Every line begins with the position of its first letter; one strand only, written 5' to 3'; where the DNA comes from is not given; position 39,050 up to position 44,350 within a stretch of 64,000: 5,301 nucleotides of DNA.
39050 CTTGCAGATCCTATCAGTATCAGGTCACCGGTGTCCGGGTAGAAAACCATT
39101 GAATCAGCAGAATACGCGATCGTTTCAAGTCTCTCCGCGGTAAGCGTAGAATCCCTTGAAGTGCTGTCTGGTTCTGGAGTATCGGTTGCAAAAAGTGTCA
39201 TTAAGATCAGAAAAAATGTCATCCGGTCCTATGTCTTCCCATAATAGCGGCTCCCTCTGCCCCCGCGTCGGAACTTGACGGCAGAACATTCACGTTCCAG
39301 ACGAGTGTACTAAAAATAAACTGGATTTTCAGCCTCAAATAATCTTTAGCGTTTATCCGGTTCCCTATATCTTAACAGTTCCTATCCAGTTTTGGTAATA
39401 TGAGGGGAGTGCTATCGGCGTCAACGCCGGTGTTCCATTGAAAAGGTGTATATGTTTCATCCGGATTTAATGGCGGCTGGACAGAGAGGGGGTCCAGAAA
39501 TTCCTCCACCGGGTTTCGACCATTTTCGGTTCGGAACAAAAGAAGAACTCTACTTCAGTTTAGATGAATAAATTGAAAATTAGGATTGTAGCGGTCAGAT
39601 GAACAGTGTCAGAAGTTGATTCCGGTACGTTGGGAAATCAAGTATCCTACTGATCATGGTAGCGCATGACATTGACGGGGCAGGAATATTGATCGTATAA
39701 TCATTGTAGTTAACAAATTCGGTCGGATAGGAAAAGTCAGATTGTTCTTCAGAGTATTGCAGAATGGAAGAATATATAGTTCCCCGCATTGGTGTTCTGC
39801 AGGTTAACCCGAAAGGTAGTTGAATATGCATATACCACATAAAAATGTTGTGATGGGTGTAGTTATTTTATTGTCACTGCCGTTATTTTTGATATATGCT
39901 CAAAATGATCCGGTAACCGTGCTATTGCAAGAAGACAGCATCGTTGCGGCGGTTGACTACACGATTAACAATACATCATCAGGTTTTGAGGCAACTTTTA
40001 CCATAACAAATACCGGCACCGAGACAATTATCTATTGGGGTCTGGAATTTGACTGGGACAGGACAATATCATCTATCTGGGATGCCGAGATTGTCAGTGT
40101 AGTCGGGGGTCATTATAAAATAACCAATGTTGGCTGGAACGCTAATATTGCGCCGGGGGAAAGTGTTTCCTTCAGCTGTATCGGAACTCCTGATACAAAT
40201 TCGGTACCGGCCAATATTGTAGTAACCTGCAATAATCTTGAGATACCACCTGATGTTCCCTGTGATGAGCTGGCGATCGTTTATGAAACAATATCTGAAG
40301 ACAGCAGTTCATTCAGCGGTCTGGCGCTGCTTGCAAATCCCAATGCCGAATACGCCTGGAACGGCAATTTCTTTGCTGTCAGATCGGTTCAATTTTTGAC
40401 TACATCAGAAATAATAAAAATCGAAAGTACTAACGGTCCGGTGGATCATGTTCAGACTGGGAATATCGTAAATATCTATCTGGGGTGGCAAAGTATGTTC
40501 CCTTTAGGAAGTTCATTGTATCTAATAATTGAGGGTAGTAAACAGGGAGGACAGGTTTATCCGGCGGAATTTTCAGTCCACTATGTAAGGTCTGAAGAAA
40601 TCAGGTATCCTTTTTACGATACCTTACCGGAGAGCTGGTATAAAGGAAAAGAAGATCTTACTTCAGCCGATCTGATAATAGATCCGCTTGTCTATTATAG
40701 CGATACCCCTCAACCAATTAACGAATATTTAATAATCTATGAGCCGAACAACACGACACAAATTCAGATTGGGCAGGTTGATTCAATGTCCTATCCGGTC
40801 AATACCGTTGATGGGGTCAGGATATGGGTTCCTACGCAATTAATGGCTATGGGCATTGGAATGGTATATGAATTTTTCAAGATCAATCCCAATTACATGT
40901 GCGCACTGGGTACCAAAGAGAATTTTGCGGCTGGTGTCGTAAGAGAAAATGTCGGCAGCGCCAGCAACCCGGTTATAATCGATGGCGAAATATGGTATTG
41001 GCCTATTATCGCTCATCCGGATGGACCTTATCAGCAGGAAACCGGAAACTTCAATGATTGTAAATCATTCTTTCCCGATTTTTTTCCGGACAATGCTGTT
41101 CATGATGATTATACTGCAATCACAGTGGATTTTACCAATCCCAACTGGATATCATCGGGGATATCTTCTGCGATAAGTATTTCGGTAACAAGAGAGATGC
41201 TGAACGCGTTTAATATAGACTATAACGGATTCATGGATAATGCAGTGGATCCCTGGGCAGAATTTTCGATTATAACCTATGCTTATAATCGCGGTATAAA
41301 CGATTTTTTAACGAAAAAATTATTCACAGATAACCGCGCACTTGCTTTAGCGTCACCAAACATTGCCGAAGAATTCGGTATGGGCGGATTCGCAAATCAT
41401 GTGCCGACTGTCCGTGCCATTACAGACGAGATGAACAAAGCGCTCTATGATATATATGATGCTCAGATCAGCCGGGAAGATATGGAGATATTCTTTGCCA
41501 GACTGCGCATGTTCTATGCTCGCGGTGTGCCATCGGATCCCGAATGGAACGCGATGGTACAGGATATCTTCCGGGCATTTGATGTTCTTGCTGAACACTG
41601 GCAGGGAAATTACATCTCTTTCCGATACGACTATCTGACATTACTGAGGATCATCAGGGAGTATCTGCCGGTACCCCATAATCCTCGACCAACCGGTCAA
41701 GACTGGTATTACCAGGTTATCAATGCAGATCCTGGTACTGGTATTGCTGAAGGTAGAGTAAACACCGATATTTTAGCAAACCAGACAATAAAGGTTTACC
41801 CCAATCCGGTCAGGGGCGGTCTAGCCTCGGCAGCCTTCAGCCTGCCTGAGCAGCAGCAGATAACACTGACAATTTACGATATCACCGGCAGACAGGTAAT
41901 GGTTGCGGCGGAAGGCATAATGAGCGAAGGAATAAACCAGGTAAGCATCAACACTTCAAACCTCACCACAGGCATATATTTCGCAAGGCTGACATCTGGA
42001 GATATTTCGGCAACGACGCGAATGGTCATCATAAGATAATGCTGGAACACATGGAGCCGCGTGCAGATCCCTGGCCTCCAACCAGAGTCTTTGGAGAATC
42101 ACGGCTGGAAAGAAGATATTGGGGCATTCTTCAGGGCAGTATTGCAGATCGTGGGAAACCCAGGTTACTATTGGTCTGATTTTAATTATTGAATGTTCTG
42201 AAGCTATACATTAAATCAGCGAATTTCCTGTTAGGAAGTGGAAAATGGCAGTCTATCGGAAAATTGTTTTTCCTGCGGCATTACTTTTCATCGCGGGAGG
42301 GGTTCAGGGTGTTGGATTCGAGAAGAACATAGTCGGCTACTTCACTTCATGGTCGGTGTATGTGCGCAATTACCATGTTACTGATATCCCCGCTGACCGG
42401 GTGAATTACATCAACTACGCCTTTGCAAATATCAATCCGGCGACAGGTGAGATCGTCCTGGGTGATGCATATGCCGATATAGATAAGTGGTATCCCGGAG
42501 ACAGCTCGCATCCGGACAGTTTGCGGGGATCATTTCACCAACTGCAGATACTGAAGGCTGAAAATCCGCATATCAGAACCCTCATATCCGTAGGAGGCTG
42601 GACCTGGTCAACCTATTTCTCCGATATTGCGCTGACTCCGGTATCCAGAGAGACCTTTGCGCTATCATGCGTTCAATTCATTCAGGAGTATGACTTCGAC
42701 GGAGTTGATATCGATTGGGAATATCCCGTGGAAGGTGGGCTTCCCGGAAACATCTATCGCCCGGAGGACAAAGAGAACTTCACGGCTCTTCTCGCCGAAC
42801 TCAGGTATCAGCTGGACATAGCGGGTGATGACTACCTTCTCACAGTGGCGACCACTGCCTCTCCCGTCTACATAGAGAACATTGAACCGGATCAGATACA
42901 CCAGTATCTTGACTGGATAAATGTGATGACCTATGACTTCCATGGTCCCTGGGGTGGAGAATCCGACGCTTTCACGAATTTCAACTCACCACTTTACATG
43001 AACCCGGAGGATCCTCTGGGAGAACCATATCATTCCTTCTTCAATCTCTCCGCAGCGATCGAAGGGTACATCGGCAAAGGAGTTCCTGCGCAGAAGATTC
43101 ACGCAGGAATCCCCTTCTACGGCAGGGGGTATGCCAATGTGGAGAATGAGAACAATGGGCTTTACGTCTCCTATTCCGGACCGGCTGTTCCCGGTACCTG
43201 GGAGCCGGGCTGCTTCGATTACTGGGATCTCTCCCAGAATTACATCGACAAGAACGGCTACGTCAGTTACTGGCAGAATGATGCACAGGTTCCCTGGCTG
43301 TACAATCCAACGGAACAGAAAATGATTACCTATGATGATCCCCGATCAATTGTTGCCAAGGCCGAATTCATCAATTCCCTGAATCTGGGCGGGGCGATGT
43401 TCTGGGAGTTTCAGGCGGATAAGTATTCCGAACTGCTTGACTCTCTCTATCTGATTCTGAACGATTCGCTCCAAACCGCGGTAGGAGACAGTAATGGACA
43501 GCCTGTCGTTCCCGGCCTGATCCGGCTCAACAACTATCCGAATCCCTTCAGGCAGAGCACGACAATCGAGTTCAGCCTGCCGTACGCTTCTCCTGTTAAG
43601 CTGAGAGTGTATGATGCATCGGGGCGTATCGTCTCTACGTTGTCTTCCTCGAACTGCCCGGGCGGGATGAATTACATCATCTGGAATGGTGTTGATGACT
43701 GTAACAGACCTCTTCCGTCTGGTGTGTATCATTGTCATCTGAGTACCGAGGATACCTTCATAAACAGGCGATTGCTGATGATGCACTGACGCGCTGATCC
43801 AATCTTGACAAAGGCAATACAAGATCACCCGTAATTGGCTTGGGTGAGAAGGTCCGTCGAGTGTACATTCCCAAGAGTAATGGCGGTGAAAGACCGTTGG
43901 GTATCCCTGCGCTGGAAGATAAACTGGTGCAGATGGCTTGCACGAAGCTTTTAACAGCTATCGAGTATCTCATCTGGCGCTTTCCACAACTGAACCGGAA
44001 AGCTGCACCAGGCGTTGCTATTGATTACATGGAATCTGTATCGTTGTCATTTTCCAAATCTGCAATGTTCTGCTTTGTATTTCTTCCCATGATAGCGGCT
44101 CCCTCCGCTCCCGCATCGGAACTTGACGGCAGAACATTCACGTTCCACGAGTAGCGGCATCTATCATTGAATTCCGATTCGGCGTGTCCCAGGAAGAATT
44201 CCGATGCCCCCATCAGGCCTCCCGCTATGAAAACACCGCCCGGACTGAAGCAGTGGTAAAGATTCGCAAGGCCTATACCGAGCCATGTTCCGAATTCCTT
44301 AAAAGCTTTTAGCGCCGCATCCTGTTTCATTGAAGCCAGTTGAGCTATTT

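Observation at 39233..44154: A ~4.9 kb insert bounded by att-like direct repeats derived from the glucokinase 3' end, carrying two T9SS-cargo genes and an RT fragment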

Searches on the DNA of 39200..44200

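Call 77: search_rna_families(source=window, start=39200, end=44200, threshold=evalue, max_evalue=1)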
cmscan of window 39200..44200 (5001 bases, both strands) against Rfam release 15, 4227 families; matches with E-value up to 1: 1.
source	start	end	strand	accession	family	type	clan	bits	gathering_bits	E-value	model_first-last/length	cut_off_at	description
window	39502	39555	-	RF01650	ceN68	Gene; snRNA; snoRNA; HACA-box;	-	24.9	80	0.33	58-111/121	no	Caenorhabditis snoRNA ceN48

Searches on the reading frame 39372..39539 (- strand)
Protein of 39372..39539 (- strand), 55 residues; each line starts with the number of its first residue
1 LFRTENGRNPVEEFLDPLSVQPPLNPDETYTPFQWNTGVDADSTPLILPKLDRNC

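Call 83: search_protein_families(library=phrogs, proteins=[window:39372-39539:-], max_evalue=0.001)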
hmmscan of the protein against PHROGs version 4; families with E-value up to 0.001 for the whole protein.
window:39372-39539:- (55 aa): 0 families

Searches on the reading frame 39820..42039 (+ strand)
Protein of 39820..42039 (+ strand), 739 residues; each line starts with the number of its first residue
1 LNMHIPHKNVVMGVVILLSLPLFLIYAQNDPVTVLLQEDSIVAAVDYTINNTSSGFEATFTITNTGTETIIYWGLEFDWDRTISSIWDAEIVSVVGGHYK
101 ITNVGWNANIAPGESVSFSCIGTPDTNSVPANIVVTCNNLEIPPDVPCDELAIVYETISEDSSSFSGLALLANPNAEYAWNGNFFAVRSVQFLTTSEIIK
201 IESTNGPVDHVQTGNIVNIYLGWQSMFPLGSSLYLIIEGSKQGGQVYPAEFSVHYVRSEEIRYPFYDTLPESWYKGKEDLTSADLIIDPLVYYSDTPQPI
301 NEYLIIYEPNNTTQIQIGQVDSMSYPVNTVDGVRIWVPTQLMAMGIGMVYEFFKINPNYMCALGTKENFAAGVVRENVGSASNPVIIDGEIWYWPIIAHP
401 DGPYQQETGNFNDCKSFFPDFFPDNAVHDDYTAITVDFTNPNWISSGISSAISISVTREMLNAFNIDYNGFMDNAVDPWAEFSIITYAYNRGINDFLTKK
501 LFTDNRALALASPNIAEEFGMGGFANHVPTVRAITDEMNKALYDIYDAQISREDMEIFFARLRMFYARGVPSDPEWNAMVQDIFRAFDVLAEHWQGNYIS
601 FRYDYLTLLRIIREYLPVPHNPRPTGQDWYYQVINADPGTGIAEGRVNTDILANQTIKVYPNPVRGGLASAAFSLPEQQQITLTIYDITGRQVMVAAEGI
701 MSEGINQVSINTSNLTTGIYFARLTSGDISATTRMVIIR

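Call 8: search_protein_families(library=pfam, proteins=[window:39820-42039:+], max_evalue=0.01)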
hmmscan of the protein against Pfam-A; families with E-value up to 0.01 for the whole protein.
window:39820-42039:+ (739 aa): 3 families
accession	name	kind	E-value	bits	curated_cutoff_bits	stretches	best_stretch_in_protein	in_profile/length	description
PF00553.25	CBM_2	-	2.6e-15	57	24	1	44-136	2-97/101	Cellulose binding domain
PF18962.6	Por_Secre_tail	-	8.3e-13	48.9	27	1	659-737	1-75/75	Secretion system C-terminal sorting domain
PF09478.16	CBM49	-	0.0014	19.3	23.4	1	57-121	20-78/80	Carbohydrate binding domain CBM49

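Call 39: search_protein_families(library=ncbifam, proteins=[window:39820-42039:+], max_evalue=0.01)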
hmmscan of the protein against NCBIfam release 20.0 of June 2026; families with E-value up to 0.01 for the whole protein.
window:39820-42039:+ (739 aa): 4 families
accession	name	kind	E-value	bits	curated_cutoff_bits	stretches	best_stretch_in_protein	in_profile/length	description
TIGR04183.1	Por_Secre_tail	domain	5.5e-12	45.5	23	1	659-737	1-71/72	T9SS type A sorting domain-containing protein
NF038113.1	T9SSA_dep_M36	equivalog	2.6e-09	35.8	885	1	649-737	785-868/869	T9SS-dependent M36 family metallopeptidase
NF041611.1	exoglucan_CbhB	equivalog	1e-08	33.7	1950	1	41-131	893-985/997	exoglucanase CbhB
NF052323.1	T9SSA_dep_M6i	equivalog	1.5e-06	26.5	600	1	648-736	949-1035/1043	T9SS-dependent M6-like inactivated metalloprotease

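Call 64: search_protein_representatives(protein=window:39820-42039:+)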
Query: 739 residues. Proteins with E-value up to 0.001 (for the whole library): 35020; up to 1e-10: 724; up to 1e-30: 42. The best 150 are listed.
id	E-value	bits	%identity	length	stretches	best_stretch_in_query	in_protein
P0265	1.9e-244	829.7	53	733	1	36-736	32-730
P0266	1.1e-235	800.8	63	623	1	148-724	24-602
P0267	2.6e-184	630.9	49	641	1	41-635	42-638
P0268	2.9e-178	610.9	56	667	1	146-638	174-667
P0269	1.1e-154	533.0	48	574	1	142-635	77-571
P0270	7.0e-153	527.0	49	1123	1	121-638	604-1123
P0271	1.5e-143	496.1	47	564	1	144-635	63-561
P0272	1.3e-142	493.0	46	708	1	151-631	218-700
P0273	5.0e-139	481.2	48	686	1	141-636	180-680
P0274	7.8e-135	467.3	41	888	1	133-713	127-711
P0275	8.0e-135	467.3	68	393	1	353-636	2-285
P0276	3.0e-124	432.3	42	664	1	143-636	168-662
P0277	6.7e-123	427.9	43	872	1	141-633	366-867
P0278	8.8e-123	427.5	42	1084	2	152-638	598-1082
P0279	8.7e-122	424.2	41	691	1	134-636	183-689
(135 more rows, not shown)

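Call 67: find_encoding_contigs(protein=P0266, flank=8000, max_places=3)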
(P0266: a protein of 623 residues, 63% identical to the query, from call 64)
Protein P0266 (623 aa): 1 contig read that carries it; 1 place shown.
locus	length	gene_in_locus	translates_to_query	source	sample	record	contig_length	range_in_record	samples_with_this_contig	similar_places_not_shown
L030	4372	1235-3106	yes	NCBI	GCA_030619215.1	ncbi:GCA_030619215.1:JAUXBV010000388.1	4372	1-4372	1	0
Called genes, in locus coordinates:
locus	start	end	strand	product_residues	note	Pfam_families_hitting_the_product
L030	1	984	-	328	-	?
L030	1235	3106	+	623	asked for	PF13860:FlgD_ig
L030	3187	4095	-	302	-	PF00801:PKD, PF18911:PKD_4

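Call 74: search_solved_structures(query=window:39820-42039:+, max_evalue=0.001)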
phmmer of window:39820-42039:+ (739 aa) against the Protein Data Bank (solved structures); distinct sequences matched with E-value up to 0.001: 4.
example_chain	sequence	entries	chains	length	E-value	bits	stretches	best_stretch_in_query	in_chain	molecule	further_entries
5xsv_A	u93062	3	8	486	7.1e-129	434.3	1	154-638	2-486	Chitinase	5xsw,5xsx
6bt9_A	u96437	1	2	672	2.5e-11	45.7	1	48-126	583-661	Chitinase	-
2rtt_A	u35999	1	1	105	6.3e-10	41.1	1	50-124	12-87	ChiC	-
6f7e_A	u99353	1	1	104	7.2e-05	24.3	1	47-133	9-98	Putative secreted cellulose binding protein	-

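Call 83: search_protein_families(library=phrogs, proteins=[window:39820-42039:+], max_evalue=0.001)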
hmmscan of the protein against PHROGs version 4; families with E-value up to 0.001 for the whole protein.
window:39820-42039:+ (739 aa): 0 families

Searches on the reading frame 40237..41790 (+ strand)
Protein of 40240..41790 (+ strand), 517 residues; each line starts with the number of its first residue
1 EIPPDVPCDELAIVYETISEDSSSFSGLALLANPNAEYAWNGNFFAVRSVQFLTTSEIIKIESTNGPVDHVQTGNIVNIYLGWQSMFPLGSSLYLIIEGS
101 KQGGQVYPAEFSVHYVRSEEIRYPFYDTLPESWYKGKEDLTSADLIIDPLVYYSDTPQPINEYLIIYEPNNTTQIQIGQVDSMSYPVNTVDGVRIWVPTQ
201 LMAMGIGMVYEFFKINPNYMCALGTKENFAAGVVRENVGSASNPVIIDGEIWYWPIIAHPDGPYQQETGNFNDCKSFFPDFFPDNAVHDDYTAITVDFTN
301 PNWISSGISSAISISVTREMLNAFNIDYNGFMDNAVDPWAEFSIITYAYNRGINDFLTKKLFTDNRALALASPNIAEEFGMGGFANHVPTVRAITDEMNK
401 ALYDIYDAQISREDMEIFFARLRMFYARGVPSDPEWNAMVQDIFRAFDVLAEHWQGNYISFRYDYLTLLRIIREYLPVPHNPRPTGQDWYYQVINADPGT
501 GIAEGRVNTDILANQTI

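Call 38: search_protein_families(library=pfam, proteins=[window:40240-41790:+], max_evalue=1)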
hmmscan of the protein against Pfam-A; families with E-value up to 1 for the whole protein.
window:40240-41790:+ (517 aa): 0 families

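Call 71: predict_structure(alignment_id=A3)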
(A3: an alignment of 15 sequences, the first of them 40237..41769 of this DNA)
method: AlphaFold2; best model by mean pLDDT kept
length: 511 residues; sequences in the alignment: 15
mean_pLDDT: 90.5   pTM: 0.90
mean pLDDT of the five models: 90.5, 89.7, 89.5, 88.5, 88.1
residues with pLDDT >= 90: 378; 70-90: 112; 50-70: 13; < 50: 8
segments of 3 or more residues with pLDDT < 50: 504-511
pLDDT, mean of each block of 10 residues (from residue 1): 67 92 93 87 84 95 91 96 90 94 80 86 81 95 95 91 92 90 93 95 98 95 97 89 90 94 95 90 91 94 97 94 88 95 96 92 95 97 94 98 95 97 88 92 98 96 97 88 81 82 41 29
secondary structure, 60 per line:
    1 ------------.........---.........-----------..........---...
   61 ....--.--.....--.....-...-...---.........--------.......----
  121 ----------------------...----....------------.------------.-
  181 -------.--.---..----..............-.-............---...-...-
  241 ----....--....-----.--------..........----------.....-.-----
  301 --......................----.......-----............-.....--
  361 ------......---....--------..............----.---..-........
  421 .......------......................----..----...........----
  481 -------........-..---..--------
elements in order: E13-21 E25-33 E45-54 E58-64 E70-74 E77-81 E87-89 E93-101 E110-116 H150-153 H201-214 H218-229 E233-235 E245-248 E251-254 H269-278 H289-293 H303-324 H329-335 H341-352 H354-358 H367-372 H376-379 H388-401 H413-427 H434-455 H466-476 H488-495

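Call 73: fold_search(model_id=the predicted structure, library=pdb)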
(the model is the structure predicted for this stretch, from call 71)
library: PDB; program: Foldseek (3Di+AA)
matches with E <= 10: 1198; with E <= 0.001: 6
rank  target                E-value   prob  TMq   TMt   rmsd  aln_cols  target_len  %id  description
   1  5xsv_B                3.3e-50  1.00  0.91  0.96   1.5       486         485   43  Crystal structure of an archaeal chitinase in the ligand-free form (released 2018-05-02)
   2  5xsv_A                4.9e-50  1.00  0.91  0.95   1.5       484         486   43  Crystal structure of an archaeal chitinase in the ligand-free form (released 2018-05-02)
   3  6qfs_A                7.0e-05  1.00  0.17  0.75   2.8       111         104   14  Chargeless variant of the Cellulose-binding domain from Cellulomonas fimi (released 2019-12-18)
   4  6qfs_F                2.2e-04  1.00  0.16  0.68   3.3       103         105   16  Chargeless variant of the Cellulose-binding domain from Cellulomonas fimi (released 2019-12-18)
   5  6qfs_B                3.2e-04  1.00  0.16  0.67   3.3       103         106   16  Chargeless variant of the Cellulose-binding domain from Cellulomonas fimi (released 2019-12-18)
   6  3ndy_E                5.0e-04  1.00  0.15  0.60   5.5       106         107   15  The structure of the catalytic and carbohydrate binding domain of endoglucanase D from Clostridium cellulovorans (released 2010-09-08)
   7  1exg                  1.8e-03  1.00  0.15  0.58   3.6       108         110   14  SOLUTION STRUCTURE OF A CELLULOSE BINDING DOMAIN FROM CELLULOMONAS FIMI BY NUCLEAR MAGNETIC RESONANCE SPECTROSCOPY (released 1995-06-03)
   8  9ub7_E                1.9e-03  1.00  0.14  0.13  15.8       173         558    8  Structure of glycosylphosphatidylinositol transamidase,state 1 (released 2026-04-08)
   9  2rtt_MODEL_1_A        2.1e-03  1.00  0.16  0.68   3.4       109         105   14  Solution structure of the chitin-binding domain of Chi18aC from Streptomyces coelicolor (released 2014-08-27)
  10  6ezt_A                2.1e-03  0.99  0.15  0.12  17.1       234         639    8  Crystal structure of GH20 Exo beta-N-Acetylglucosaminidase D437A inactive mutant from Vibrio harveyi (released 2018-12-12)
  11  1qba                  2.2e-03  0.97  0.15  0.09  18.9       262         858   11  BACTERIAL CHITOBIASE, GLYCOSYL HYDROLASE FAMILY 20 (released 1997-01-11)
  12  6bt9_A                2.4e-03  1.00  0.15  0.13   4.1       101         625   15  Chitinase ChiA74 from Bacillus thuringiensis (released 2019-03-06)
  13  6bt9_B                2.4e-03  1.00  0.15  0.13   4.1       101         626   15  Chitinase ChiA74 from Bacillus thuringiensis (released 2019-03-06)
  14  2pr9_A                3.6e-03  1.00  0.15  0.28  13.9       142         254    6  Mu2 adaptin subunit (AP50) of AP2 adaptor (second domain), complexed with GABAA receptor-gamma2 subunit-derived intern (released 2008-03-18)
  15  2bp5_M                3.8e-03  1.00  0.14  0.25  13.8       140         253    4  MU2 ADAPTIN SUBUNIT (AP50) OF AP2 ADAPTOR (SECOND DOMAIN), COMPLEXED WITH NON-CANONICAL INTERNALIZATION PEPTIDE VEDYEQ (released 2005-07-06)
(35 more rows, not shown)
